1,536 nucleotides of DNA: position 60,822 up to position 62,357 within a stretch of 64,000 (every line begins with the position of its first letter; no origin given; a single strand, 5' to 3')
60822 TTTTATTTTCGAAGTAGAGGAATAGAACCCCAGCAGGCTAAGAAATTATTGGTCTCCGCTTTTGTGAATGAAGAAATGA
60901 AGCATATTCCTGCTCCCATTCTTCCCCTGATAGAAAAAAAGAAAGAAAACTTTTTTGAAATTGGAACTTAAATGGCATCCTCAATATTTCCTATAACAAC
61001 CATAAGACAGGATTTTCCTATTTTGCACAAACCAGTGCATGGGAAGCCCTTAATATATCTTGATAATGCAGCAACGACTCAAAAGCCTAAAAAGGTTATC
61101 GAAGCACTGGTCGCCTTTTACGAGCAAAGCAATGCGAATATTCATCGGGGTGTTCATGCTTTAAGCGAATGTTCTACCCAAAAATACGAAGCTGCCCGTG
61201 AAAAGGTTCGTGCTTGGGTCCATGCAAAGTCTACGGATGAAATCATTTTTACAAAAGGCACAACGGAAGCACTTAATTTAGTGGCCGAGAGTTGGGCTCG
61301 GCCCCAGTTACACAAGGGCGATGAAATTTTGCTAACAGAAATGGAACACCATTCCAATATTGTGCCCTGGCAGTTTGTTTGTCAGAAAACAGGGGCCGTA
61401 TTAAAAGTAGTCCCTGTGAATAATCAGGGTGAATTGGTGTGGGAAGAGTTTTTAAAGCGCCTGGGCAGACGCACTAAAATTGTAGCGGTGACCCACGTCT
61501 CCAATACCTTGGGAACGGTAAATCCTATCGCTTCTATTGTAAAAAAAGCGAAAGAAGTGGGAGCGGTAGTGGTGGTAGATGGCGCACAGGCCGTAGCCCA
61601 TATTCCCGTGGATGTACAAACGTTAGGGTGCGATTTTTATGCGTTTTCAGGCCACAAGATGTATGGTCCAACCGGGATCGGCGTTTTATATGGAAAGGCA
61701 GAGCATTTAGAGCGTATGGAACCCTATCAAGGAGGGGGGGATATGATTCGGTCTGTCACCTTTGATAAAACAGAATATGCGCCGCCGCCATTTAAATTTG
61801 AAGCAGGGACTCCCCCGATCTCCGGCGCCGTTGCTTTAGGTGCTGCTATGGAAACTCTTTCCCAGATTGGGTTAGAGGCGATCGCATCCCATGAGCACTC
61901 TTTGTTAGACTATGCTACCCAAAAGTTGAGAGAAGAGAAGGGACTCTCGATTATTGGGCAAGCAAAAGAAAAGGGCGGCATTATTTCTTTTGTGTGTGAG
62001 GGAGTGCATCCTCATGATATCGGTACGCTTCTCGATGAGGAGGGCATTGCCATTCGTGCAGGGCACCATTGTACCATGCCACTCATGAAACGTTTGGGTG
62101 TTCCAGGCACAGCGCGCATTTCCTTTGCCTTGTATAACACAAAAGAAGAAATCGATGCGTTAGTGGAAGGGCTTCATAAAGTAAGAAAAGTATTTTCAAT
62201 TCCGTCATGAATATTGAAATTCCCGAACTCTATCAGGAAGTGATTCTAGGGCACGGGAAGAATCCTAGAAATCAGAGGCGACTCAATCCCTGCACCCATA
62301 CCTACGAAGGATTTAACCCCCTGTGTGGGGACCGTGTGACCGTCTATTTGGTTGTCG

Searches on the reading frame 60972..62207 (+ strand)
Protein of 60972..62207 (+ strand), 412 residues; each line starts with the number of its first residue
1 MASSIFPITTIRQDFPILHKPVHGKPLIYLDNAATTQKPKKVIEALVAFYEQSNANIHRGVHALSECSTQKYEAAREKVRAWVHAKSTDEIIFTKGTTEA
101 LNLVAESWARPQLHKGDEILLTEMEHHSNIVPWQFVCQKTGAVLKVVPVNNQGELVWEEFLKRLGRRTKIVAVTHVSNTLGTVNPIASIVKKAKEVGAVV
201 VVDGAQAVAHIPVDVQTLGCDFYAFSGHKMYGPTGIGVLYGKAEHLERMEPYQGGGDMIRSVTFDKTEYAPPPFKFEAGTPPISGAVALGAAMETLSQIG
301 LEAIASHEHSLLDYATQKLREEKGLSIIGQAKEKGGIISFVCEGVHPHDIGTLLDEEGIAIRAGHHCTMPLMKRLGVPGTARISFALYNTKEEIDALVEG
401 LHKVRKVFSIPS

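Call 77: find_encoding_contigs(protein=window:60972-62207:+, flank=10000, max_places=3)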
Protein window:60972-62207:+ (412 aa): 1 contig read that carries it; 1 place shown.
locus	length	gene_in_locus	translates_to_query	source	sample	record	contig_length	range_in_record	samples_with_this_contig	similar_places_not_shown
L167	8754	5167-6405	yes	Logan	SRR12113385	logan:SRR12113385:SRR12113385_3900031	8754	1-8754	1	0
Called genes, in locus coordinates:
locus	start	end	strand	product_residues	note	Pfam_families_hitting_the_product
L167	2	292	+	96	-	?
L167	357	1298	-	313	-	-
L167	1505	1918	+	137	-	PF02082:Rrf2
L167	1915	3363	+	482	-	PF19295:SufBD_N, PF01458:SUFBD_core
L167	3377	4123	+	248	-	PF02463:SMC_N (faint), PF00005:ABC_tran, PF13304:AAA_21 (faint)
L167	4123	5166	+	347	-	PF01458:SUFBD_core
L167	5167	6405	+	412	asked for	PF00155:Aminotran_1_2, PF00266:Aminotran_5, PF01053:Cys_Met_Meta_PP (weak)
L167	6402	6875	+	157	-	PF01592:NifU_N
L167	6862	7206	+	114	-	PF01521:Fe-S_biosyn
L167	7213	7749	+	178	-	PF01883:FeS_assembly_P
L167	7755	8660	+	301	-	PF01218:Coprogen_oxidas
